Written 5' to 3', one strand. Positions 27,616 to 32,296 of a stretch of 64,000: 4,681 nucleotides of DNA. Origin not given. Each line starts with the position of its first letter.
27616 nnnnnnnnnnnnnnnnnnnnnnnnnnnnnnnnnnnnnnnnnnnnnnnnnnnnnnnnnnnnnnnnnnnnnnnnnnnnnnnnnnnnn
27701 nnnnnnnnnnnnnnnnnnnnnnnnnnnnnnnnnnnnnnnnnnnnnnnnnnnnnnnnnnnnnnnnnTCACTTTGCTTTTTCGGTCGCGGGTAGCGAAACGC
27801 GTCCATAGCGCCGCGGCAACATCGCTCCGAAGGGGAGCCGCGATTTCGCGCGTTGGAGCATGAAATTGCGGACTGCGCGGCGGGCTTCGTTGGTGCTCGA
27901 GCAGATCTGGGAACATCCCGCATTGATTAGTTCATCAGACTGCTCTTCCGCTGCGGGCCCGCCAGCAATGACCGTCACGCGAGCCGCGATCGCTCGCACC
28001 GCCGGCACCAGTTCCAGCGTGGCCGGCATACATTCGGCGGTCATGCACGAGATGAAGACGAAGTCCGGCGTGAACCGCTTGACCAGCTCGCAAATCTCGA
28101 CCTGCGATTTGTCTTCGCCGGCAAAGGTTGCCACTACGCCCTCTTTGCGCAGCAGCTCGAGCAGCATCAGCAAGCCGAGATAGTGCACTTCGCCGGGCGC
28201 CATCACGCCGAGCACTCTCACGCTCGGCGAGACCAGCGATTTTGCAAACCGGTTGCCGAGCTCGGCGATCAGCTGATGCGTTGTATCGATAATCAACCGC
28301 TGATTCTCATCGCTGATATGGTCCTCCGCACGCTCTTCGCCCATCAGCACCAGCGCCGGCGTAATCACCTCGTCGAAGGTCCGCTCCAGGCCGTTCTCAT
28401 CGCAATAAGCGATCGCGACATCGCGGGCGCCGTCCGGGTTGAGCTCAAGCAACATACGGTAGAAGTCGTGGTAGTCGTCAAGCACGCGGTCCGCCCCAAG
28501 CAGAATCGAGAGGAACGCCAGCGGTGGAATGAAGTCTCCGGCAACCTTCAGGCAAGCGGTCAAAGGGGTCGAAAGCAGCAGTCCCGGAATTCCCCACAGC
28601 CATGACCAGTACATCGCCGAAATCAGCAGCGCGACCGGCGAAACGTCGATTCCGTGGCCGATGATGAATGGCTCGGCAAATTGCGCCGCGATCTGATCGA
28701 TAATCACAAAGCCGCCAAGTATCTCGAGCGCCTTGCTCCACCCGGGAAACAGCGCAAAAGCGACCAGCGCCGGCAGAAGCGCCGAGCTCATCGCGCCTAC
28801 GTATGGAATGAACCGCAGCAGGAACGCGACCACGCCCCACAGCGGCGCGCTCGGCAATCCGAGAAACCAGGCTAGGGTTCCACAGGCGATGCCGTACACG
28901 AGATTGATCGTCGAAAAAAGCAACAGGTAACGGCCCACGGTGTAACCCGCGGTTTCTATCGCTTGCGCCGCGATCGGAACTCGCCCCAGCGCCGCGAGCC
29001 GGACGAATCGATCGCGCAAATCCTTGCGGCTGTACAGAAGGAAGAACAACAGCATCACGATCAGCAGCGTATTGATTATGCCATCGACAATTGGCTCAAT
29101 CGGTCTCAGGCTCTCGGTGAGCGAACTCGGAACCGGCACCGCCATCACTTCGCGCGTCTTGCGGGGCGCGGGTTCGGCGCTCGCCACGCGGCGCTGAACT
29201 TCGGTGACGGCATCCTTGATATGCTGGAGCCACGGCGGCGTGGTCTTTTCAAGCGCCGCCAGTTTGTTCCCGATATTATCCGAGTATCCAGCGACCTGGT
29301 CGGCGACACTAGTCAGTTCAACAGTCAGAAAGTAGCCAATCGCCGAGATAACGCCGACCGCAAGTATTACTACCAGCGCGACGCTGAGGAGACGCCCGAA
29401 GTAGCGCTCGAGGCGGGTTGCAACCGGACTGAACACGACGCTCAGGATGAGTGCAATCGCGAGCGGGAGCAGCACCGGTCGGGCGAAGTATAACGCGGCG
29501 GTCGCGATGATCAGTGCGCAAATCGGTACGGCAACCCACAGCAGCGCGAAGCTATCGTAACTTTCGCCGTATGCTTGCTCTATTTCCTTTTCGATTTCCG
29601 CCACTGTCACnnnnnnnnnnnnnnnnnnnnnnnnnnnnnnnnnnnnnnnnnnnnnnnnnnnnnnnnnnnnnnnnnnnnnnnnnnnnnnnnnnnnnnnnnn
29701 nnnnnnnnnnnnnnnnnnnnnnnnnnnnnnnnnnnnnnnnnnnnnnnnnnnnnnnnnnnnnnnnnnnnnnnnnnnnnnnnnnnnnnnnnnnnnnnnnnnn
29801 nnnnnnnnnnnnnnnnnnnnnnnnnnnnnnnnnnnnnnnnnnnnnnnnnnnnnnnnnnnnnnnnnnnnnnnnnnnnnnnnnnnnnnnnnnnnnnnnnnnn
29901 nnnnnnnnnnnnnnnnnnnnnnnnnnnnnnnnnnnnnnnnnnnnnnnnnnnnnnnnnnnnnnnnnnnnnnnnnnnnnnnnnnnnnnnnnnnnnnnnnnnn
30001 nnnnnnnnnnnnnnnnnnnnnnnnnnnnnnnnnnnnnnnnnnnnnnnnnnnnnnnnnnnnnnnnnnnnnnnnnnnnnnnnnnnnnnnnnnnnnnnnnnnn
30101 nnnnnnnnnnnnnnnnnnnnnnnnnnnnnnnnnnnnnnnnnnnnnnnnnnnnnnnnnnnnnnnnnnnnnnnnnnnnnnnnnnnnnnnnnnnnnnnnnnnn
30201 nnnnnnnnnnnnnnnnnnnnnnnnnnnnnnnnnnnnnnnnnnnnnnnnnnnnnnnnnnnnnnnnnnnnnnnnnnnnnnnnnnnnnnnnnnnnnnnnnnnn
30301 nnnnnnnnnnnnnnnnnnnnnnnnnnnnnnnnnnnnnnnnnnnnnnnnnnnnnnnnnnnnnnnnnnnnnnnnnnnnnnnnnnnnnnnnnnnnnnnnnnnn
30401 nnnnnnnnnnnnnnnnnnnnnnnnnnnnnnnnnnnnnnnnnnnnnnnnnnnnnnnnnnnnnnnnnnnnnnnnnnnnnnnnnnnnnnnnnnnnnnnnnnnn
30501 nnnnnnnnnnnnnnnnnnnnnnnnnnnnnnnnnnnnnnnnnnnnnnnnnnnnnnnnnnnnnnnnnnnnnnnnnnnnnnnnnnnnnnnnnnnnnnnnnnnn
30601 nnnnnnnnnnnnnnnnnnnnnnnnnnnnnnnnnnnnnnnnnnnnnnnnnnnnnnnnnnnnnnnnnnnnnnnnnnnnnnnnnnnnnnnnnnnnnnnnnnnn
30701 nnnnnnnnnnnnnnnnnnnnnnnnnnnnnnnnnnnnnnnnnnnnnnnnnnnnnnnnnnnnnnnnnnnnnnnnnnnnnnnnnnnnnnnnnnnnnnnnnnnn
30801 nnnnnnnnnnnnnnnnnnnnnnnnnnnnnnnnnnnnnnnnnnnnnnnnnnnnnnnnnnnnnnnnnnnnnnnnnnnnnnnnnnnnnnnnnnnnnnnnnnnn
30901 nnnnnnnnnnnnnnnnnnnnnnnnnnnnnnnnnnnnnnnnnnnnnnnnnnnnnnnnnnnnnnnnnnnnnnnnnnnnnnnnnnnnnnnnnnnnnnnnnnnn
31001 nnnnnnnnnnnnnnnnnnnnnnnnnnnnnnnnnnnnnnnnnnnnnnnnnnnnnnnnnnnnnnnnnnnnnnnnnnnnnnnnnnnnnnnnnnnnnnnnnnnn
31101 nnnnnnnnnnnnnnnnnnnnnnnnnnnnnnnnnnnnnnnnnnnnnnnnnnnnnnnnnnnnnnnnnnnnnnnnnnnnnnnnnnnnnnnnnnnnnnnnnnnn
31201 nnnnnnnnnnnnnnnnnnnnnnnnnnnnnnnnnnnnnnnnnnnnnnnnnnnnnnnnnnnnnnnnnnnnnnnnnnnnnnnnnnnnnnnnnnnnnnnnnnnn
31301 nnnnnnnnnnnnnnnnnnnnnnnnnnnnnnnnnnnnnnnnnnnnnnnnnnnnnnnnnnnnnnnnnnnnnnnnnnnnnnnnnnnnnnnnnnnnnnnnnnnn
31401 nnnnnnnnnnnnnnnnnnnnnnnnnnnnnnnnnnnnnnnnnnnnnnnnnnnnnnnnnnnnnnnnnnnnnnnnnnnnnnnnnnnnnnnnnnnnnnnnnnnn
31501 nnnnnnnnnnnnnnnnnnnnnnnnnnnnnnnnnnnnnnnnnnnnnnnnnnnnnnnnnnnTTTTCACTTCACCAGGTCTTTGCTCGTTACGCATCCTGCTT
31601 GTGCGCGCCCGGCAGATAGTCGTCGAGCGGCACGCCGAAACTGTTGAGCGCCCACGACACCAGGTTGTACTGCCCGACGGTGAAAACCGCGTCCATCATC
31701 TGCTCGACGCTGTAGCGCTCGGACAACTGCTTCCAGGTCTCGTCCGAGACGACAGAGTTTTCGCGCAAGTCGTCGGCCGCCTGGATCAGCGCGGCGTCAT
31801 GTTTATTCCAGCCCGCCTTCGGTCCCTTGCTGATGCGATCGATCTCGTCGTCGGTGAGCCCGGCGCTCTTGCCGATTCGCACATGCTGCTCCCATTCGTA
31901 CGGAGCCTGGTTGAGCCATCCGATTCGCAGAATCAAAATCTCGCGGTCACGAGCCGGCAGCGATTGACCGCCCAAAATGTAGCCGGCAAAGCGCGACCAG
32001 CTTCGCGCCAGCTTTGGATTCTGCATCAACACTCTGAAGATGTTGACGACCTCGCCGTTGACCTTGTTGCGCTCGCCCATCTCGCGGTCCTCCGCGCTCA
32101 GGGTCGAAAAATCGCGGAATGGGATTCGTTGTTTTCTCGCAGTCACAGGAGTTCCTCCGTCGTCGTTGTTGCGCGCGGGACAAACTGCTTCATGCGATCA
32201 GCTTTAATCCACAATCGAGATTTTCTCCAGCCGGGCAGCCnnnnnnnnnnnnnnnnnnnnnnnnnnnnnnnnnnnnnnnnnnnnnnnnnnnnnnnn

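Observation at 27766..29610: AI-2E family transporter fused to a CarH/MetH-type cobalamin-binding module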

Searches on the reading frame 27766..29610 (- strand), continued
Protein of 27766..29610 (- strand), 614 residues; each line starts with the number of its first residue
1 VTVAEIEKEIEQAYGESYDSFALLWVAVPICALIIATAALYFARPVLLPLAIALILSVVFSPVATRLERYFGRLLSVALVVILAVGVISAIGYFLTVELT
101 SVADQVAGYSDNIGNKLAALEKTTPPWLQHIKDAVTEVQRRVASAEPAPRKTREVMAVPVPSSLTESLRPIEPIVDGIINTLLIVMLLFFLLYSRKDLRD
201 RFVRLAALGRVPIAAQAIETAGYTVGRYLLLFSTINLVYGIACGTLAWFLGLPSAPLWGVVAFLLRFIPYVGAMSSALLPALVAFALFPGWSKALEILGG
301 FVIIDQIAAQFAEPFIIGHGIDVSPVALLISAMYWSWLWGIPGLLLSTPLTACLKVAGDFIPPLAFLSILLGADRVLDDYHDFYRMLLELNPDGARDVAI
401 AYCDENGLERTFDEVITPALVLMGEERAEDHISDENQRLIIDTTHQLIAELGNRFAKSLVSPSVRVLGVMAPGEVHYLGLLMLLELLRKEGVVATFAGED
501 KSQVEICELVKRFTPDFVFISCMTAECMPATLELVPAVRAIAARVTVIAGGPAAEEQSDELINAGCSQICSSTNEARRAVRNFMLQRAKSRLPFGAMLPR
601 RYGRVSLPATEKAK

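Call 25: find_related_loci(query=A1, collection=genome_contigs, flank=8000)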
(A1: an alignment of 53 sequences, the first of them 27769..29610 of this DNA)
Query A1 (614 aa) in genome_contigs; peptide patterns used: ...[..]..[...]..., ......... (x = any residue, [..] = any of these).
237 stretches matched a pattern; 197 encode a relative of the query (tblastn E <= 1e-3); the best 80 are kept; 79 distinct loci.
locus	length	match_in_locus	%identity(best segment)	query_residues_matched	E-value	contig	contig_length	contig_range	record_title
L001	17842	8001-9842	95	1-614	0e+0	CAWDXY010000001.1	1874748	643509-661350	MAG: uncultured delta proteobacterium isolate MFD01248.bin.1.21 genome assembly, contig: contig_13844, whole genome shot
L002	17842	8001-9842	94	1-614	0e+0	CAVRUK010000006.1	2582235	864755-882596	MAG: uncultured delta proteobacterium isolate MFD02248.bin.1.51 genome assembly, contig: contig_9513, whole genome shotg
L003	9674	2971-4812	92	1-614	0e+0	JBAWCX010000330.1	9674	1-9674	MAG: Candidatus Binatus sp. isolate MFD09556_ilm_asm_bin15 k127_140263, whole genome shotgun sequence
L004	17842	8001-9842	84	1-614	0e+0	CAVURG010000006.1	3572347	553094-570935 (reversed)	MAG: uncultured delta proteobacterium isolate MFD01299.bin.2.36 genome assembly, contig: contig_3968, whole genome shotg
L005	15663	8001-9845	82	1-614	0e+0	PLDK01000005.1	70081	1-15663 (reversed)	MAG: Deltaproteobacteria bacterium isolate palsa_1114 73.20111000_P2D.7_contig_56, whole genome shotgun sequence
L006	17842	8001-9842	80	1-614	0e+0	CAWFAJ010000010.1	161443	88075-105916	MAG: uncultured delta proteobacterium isolate MFD00991.bin.1.136 genome assembly, contig: contig_45522, whole genome sho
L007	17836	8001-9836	82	1-604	0e+0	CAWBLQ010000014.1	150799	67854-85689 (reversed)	MAG: Candidatus Binataceae bacterium isolate MFD02248.bin.1.59 genome assembly, contig: contig_67697, whole genome shotg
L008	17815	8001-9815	84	1-604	0e+0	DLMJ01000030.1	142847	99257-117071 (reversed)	MAG TPA_asm: Candidatus Binatus soli isolate UBA7539 UBA7539_contig_58, whole genome shotgun sequence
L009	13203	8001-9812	82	1-604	0e+0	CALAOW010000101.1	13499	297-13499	MAG TPA_asm: uncultured proteobacterium isolate ERR1035437_bin.86_CONCOCT_v1.1_MAG genome assembly, contig: ERZ1756482.4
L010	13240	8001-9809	83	2-604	0e+0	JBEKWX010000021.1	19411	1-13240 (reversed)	MAG: Terriglobales bacterium isolate SPRUCE 638 SPRUCE_638_21, whole genome shotgun sequence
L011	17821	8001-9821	80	7-611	0e+0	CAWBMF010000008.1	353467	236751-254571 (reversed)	MAG: uncultured delta proteobacterium isolate MFD00731.bin.1.188 genome assembly, contig: contig_33174, whole genome sho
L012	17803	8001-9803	79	3-603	0e+0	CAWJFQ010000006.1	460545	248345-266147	MAG: uncultured delta proteobacterium isolate MFD03399.bin.2.69 genome assembly, contig: contig_25743, whole genome shot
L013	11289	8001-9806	84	5-606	0e+0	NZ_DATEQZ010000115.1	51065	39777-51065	MAG: Candidatus Binatus sp. isolate SMAG_U9060 k141_544884, whole genome shotgun sequence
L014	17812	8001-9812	74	1-604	0e+0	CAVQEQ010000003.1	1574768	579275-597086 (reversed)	MAG: uncultured delta proteobacterium isolate MFD04434.bin.1.46 genome assembly, contig: contig_3119, whole genome shotg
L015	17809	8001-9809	74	2-604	0e+0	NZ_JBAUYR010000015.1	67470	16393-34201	MAG: Candidatus Binatus sp. isolate MFD06940_ilm_asm_bin44 k127_366220, whole genome shotgun sequence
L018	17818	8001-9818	73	1-604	0e+0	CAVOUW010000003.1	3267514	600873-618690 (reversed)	MAG: uncultured delta proteobacterium isolate MFD10064.bin.1.24 genome assembly, contig: contig_9770, whole genome shotg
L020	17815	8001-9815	73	1-604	0e+0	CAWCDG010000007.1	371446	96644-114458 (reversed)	MAG: uncultured delta proteobacterium isolate MFD09286.bin.2.99 genome assembly, contig: contig_55728, whole genome shot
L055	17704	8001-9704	53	27-590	0e+0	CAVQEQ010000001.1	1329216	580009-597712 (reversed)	MAG: uncultured delta proteobacterium isolate MFD04434.bin.1.46 genome assembly, contig: contig_1737, whole genome shotg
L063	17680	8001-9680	55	29-585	0e+0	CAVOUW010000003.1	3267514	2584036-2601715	MAG: uncultured delta proteobacterium isolate MFD10064.bin.1.24 genome assembly, contig: contig_9770, whole genome shotg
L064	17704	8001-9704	53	27-591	0e+0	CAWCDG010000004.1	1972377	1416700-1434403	MAG: uncultured delta proteobacterium isolate MFD09286.bin.2.99 genome assembly, contig: contig_22845, whole genome shot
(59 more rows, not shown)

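Call 31: predict_structure(alignment_id=A1)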
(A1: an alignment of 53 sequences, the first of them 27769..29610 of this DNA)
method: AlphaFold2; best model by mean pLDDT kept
length: 614 residues; sequences in the alignment: 53
mean_pLDDT: 66.4   pTM: 0.40
mean pLDDT of the five models: 66.4, 63.0, 62.1, 55.6, 52.6
residues with pLDDT >= 90: 10; 70-90: 285; 50-70: 190; < 50: 129
segments of 3 or more residues with pLDDT < 50: 1-18, 107-110, 144-173, 175-177, 180-183, 185-214, 373-377, 457-461, 592-614
pLDDT, mean of each block of 10 residues (from residue 1): 37 39 64 62 54 64 70 70 73 68 54 53 54 61 44 35 40 49 47 42 45 48 61 80 85 80 72 66 67 75 78 60 60 70 67 65 59 53 77 84 82 81 75 79 84 62 77 77 80 80 86 89 85 89 88 86 88 83 74 43 39 40
secondary structure, 60 per line:
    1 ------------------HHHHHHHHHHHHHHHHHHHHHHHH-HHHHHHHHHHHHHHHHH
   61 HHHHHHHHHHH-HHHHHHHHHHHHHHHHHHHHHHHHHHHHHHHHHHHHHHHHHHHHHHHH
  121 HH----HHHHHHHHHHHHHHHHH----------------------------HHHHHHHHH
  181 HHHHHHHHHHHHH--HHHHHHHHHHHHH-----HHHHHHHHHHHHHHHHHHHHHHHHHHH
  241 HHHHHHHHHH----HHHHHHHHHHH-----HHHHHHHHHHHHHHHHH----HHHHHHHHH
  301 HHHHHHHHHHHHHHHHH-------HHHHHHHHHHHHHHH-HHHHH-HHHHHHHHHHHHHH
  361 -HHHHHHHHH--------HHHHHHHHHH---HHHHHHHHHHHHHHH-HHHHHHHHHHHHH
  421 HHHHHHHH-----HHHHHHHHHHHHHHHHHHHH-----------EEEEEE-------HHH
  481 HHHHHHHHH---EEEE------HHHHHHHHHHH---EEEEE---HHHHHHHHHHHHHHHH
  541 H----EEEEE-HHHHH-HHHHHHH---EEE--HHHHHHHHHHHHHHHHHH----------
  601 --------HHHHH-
elements in order: H19-42 H44-71 H73-122 H127-143 H172-193 H196-208 H214-250 H255-265 H271-287 H292-317 H325-339 H341-345 H347-360 H362-370 H379-388 H392-406 H408-428 H434-453 E465-470 H478-489 E493-496 H503-513 E517-521 H525-541 E546-550 H552-556 H558-564 E568-570 H573-590 H609-613

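Call 35: fold_search(model_id=the predicted structure, library=pdb)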
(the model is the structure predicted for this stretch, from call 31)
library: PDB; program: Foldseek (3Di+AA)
matches with E <= 10: 1517; with E <= 0.001: 102
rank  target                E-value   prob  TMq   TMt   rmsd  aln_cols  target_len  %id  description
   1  8j2y_A                4.8e-08  1.00  0.31  0.57   2.5       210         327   18  Acidimicrobiaceae bacterium photocobilins protein, dark state (released 2024-04-10)
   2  5c8d_G                4.8e-08  1.00  0.29  0.65   9.3       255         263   21  Crystal structure of full-length Thermus thermophilus CarH bound to adenosylcobalamin (dark state) (released 2015-09-30)
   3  8j2w_B                5.0e-08  1.00  0.30  0.54   6.1       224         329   20  Saccharothrix syringae photocobilins protein, dark state (released 2024-04-10)
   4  5c8d_H                6.1e-08  1.00  0.29  0.61  10.9       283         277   20  Crystal structure of full-length Thermus thermophilus CarH bound to adenosylcobalamin (dark state) (released 2015-09-30)
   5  8jbs_B                6.3e-08  1.00  0.31  0.80   2.7       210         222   16  B12-binding domain from Chloracidobacterium thermophilum MerR family protein, dark state (released 2024-11-13)
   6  8j2x                  6.3e-08  1.00  0.31  0.54   5.8       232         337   20  Saccharothrix syringae photocobilins protein, light state (released 2024-04-10)
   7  8j2w_A                6.9e-08  1.00  0.30  0.53   6.1       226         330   21  Saccharothrix syringae photocobilins protein, dark state (released 2024-04-10)
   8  8jbt_A                6.9e-08  1.00  0.28  0.68   6.0       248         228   18  B12-binding domain from Chloracidobacterium thermophilum MerR family protein, anaerobic light state (released 2024-11-13)
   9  7nb6_A                7.3e-08  1.00  0.25  0.44  30.8       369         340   22  Structure of the autoinducer-2 exporter TqsA from E. coli (released 2022-05-11)
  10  8jbt_B                9.1e-08  1.00  0.27  0.65   5.5       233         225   18  B12-binding domain from Chloracidobacterium thermophilum MerR family protein, anaerobic light state (released 2024-11-13)
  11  3whp                  1.1e-07  1.00  0.27  0.80   3.1       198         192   23  Crystal structure of the C-terminal domain of Themus thermophilus LitR in complex with cobalamin (released 2014-09-03)
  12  9s0h_B                1.1e-07  1.00  0.29  0.85   2.7       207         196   23  Dark-state of CBD of TtCarH mutant - H132A (SSX, DLS) (released 2026-01-28)
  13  8c31_D                1.2e-07  1.00  0.29  0.87   2.6       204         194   22  Dark state 1.8 Angstrom crystal structure of cobalamin binding domain belonging to a light-dependent transcription reg (released 2023-08-16)
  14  5c8d_A                1.4e-07  1.00  0.30  0.78   6.5       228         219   21  Crystal structure of full-length Thermus thermophilus CarH bound to adenosylcobalamin (dark state) (released 2015-09-30)
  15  5c8d_E                1.4e-07  1.00  0.30  0.62   7.1       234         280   21  Crystal structure of full-length Thermus thermophilus CarH bound to adenosylcobalamin (dark state) (released 2015-09-30)
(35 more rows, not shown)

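Call 53: search_protein_families(library=pfam, alignment_id=A1, max_evalue=0.1)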
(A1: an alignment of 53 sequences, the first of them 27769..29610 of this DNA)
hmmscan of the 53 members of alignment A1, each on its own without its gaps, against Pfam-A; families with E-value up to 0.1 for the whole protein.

A. member 1, window:27769-29610:- (614 aa): 2 families
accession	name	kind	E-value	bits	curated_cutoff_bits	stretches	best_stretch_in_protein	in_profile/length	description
PF01594.21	AI-2E_transport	-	5e-47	161.1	34.3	1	28-358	4-323/327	AI-2E family transporter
PF02310.24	B12-binding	-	7.5e-14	52.1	32.1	1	465-566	2-105/121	B12 binding domain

B. families by the number of members that match (of 53 scanned): 14 families
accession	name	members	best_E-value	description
PF01594.21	AI-2E_transport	53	1.3e-48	AI-2E family transporter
PF02310.24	B12-binding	53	5.6e-18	B12 binding domain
PF19762.4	DUF6249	20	0.00036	Domain of unknown function (DUF6249)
PF06103.16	DUF948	18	0.0005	Bacterial protein of unknown function (DUF948)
PF02607.22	B12-binding_2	9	0.0023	B12 binding domain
PF12191.14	stn_TNFRSF12A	2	0.014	Tumour necrosis factor receptor stn_TNFRSF12A_TNFR domain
PF06968.18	BATS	2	0.017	Biotin and Thiamin Synthesis associated domain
PF12931.13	TPR_Sec16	2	0.054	Sec16 Sec23-binding domain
PF08374.16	Protocadherin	2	0.07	Protocadherin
PF02322.20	Cyt_bd_oxida_II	1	0.011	Cytochrome bd terminal oxidase subunit II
PF16015.10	Promethin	1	0.014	Promethin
PF02581.23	TMP-TENI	1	0.041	Thiamine monophosphate synthase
PF09534.15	Trp_oprn_chp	1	0.083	Tryptophan-associated transmembrane protein (Trp_oprn_chp)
PF13273.12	DUF4064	1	0.093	Protein of unknown function (DUF4064)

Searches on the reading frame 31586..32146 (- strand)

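Call 9: search_protein_families(library=pfam, proteins=[window:31586-32146:-], max_evalue=0.001)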
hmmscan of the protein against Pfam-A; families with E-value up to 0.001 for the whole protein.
window:31586-32146:- (186 aa): 1 family
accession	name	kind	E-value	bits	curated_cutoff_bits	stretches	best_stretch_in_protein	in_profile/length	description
PF02627.25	CMD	-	2.8e-12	46.9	23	1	44-105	1-62/84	Carboxymuconolactone decarboxylase family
